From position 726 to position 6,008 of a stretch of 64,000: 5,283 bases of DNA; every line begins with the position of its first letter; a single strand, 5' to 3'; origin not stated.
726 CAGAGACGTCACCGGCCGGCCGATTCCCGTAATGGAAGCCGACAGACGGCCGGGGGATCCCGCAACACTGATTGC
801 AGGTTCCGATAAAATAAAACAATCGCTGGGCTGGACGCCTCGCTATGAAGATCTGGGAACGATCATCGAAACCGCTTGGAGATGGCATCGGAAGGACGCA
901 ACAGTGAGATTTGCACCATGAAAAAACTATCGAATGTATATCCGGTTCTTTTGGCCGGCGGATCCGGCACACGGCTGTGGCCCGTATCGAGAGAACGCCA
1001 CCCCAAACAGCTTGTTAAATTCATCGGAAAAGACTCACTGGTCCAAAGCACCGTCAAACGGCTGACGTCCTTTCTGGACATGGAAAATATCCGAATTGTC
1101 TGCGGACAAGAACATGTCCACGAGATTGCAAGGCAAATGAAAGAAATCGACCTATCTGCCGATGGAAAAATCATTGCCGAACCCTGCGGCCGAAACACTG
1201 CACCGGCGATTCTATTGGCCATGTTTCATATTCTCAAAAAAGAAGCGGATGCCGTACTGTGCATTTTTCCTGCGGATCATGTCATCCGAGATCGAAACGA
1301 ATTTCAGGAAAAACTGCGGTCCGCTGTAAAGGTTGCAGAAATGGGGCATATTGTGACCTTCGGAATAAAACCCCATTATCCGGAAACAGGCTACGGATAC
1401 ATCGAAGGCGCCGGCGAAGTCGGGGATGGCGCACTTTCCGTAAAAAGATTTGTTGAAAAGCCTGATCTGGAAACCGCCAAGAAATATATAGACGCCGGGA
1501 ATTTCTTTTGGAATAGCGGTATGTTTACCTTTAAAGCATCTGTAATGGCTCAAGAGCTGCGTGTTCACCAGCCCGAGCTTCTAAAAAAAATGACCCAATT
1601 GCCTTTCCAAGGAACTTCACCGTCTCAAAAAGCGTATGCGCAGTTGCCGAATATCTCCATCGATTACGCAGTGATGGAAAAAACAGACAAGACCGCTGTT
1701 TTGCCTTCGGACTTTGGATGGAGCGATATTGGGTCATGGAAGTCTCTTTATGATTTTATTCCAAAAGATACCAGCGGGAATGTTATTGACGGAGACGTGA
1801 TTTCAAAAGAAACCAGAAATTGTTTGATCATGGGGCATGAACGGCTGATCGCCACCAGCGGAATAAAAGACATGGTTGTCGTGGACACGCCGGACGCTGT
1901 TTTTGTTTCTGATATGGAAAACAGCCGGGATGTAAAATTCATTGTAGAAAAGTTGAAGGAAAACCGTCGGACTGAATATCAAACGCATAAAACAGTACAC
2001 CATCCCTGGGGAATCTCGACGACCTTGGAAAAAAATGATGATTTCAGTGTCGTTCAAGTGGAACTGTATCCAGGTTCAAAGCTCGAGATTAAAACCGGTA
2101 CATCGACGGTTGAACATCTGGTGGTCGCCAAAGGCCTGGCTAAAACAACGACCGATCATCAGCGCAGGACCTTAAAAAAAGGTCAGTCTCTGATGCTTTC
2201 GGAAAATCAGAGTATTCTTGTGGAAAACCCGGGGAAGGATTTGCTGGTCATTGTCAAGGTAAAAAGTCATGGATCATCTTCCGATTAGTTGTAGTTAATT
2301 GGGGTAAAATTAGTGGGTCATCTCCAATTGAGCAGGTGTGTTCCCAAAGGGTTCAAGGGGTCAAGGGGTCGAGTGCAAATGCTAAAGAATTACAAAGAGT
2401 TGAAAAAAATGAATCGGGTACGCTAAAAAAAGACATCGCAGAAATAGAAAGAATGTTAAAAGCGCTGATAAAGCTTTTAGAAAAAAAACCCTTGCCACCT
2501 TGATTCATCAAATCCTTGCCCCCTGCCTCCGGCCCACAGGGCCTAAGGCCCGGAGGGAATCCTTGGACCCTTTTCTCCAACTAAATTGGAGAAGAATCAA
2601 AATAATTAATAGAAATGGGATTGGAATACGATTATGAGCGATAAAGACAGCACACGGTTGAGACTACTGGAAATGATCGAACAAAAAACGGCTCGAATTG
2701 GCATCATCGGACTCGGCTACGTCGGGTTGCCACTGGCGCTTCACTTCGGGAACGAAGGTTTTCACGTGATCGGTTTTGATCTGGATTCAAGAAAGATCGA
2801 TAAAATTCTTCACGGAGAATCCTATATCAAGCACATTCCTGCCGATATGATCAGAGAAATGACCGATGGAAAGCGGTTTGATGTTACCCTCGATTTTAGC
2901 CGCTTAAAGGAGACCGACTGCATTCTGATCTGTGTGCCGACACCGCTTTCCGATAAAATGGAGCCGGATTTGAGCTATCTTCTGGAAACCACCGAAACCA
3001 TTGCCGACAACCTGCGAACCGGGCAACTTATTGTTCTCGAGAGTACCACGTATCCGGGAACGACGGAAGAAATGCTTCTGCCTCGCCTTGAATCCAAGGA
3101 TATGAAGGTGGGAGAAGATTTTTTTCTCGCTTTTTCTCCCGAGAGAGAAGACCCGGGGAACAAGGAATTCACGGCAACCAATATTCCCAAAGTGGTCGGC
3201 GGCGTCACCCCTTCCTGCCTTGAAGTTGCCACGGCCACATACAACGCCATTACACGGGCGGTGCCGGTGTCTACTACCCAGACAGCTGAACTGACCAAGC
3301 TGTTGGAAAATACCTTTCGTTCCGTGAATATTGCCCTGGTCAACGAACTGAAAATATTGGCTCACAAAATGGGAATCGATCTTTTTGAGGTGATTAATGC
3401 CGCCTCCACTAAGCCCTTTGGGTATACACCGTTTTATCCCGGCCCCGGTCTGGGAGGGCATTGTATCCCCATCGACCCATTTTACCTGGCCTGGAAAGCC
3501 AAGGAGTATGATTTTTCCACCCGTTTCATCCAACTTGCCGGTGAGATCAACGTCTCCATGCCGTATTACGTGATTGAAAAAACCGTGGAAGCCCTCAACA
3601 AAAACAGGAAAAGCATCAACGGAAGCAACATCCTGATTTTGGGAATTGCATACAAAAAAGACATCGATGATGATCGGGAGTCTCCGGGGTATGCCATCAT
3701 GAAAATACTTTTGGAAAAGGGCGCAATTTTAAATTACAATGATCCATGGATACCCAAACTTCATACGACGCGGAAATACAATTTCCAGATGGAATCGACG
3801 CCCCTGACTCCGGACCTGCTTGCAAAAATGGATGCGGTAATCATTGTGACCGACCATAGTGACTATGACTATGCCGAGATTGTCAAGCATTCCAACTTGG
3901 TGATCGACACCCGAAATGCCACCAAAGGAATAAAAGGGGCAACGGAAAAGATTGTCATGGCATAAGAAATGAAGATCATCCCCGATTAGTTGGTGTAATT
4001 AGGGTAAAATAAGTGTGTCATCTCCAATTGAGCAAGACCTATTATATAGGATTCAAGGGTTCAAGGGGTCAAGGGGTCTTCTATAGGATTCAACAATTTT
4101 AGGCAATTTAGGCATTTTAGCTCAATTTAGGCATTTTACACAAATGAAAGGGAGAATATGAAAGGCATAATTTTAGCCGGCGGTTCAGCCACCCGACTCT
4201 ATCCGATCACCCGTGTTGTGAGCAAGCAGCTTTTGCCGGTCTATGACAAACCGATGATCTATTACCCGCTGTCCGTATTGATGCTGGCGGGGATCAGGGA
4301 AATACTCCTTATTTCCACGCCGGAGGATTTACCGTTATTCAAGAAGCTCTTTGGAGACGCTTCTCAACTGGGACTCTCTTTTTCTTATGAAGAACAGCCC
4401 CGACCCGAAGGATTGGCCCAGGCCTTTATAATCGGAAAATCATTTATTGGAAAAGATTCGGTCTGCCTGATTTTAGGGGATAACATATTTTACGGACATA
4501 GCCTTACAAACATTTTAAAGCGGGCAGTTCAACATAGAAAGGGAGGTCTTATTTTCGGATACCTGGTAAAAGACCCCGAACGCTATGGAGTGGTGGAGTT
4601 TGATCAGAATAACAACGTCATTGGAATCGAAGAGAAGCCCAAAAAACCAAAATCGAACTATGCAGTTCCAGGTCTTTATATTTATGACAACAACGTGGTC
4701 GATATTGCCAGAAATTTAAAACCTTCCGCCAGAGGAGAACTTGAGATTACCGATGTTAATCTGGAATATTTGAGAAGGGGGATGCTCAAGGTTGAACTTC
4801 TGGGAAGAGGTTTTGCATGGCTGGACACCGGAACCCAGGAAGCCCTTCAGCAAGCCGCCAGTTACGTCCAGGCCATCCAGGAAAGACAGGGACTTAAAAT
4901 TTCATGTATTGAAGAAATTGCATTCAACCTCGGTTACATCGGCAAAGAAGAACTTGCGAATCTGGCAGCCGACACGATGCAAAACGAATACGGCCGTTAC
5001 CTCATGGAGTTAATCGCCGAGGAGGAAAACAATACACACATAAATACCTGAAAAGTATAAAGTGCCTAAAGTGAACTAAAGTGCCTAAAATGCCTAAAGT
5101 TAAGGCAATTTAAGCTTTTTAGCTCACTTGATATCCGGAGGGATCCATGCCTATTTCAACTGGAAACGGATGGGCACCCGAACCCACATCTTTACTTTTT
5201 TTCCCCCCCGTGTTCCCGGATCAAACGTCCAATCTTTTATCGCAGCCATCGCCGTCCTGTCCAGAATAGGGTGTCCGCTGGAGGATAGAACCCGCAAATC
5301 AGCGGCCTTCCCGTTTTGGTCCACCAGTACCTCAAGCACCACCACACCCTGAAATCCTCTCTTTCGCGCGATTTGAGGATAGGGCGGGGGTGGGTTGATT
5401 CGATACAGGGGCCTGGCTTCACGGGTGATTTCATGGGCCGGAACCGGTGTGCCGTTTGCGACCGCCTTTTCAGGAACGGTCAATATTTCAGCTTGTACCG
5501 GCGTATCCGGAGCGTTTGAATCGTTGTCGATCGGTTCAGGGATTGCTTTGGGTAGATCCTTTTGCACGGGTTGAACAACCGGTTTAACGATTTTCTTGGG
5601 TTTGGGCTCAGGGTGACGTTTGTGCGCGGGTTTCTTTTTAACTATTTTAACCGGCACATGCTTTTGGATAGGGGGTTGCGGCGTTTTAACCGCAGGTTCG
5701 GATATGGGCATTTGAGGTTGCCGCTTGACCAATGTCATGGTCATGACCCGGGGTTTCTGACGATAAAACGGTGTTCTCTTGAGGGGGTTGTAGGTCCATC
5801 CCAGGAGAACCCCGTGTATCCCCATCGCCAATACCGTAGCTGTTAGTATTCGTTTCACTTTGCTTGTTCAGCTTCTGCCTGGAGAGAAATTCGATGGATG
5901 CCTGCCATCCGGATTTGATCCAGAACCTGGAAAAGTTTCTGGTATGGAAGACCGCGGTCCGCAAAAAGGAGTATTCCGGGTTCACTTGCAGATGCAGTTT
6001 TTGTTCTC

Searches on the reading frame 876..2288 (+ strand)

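Call 116: search_protein_families(library=pfam, proteins=[window:876-2288:+])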
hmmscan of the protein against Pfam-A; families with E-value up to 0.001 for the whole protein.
window:876-2288:+ (470 aa): 5 families
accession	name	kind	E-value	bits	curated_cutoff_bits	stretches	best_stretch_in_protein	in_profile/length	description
PF00483.29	NTP_transferase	-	2.2e-53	181.8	21.2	1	23-299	2-243/245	Nucleotidyl transferase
PF01050.24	MannoseP_isomer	-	4.1e-17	62.9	23.6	1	364-464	2-102/116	Mannose-6-phosphate isomerase C-terminal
PF22640.1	ManC_GMP_beta-helix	-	1.4e-16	60.6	27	1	306-360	1-55/55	MannoseP isomerase/GMP-like beta-helix domain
PF12804.13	NTP_transf_3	-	4.1e-06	27.5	27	1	24-137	2-98/160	MobA-like NTP transferase domain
PF21621.3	MPI_cupin_dom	-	0.00024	21.4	27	1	382-445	3-63/79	Mannose-6-phosphate isomerase, cupin domain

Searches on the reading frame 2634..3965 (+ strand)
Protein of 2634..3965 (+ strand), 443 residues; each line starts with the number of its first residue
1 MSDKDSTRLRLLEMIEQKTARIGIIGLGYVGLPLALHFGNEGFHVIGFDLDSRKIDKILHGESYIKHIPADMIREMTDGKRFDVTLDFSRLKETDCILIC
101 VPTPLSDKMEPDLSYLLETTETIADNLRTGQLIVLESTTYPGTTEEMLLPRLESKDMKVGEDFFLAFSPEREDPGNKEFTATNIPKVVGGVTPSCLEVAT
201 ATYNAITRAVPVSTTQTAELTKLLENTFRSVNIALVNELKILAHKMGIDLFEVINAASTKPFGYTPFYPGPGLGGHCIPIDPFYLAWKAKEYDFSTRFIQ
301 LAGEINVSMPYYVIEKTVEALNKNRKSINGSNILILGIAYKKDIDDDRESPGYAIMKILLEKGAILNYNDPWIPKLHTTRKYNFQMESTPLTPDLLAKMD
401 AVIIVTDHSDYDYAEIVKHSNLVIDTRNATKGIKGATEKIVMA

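Call 15: search_protein_families(library=pfam, proteins=[window:2634-3965:+])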
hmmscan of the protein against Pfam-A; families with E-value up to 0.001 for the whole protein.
window:2634-3965:+ (443 aa): 4 families
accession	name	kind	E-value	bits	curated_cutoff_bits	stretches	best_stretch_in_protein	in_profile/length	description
PF03721.20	UDPG_MGDP_dh_N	-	1.4e-44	152.3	27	1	21-197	2-181/187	UDP-glucose/GDP-mannose dehydrogenase family, NAD binding domain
PF00984.24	UDPG_MGDP_dh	-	1.1e-30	106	25.4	1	216-306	1-92/94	UDP-glucose/GDP-mannose dehydrogenase family, central domain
PF03720.21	UDPG_MGDP_dh_C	-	2.1e-22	79.9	30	1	334-431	1-102/103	UDP-glucose/GDP-mannose dehydrogenase family, UDP binding domain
PF03446.21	NAD_binding_2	-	1.8e-09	38.3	21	1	21-147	1-103/161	NAD binding domain of 6-phosphogluconate dehydrogenase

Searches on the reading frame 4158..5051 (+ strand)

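Call 116: search_protein_families(library=pfam, proteins=[window:4158-5051:+])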
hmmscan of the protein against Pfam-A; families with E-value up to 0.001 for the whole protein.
window:4158-5051:+ (297 aa): 2 families
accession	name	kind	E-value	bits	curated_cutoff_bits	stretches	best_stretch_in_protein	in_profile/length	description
PF00483.29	NTP_transferase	-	6.6e-73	245.7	21.2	1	2-237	1-242/245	Nucleotidyl transferase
PF12804.13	NTP_transf_3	-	2.3e-08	34.8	27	1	3-127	1-114/160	MobA-like NTP transferase domain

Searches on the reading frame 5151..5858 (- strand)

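Call 116: search_protein_families(library=pfam, proteins=[window:5151-5858:-])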
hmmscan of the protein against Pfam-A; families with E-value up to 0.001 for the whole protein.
window:5151-5858:- (235 aa): 2 families
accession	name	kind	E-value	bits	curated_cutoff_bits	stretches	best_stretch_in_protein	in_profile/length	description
PF03544.19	TonB_C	-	1.5e-25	89.9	24.6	1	156-234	1-79/79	Gram-negative bacterial TonB protein C-terminal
PF13103.11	TonB_2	-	0.00054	20.5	22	0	172-210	27-65/85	TonB C terminal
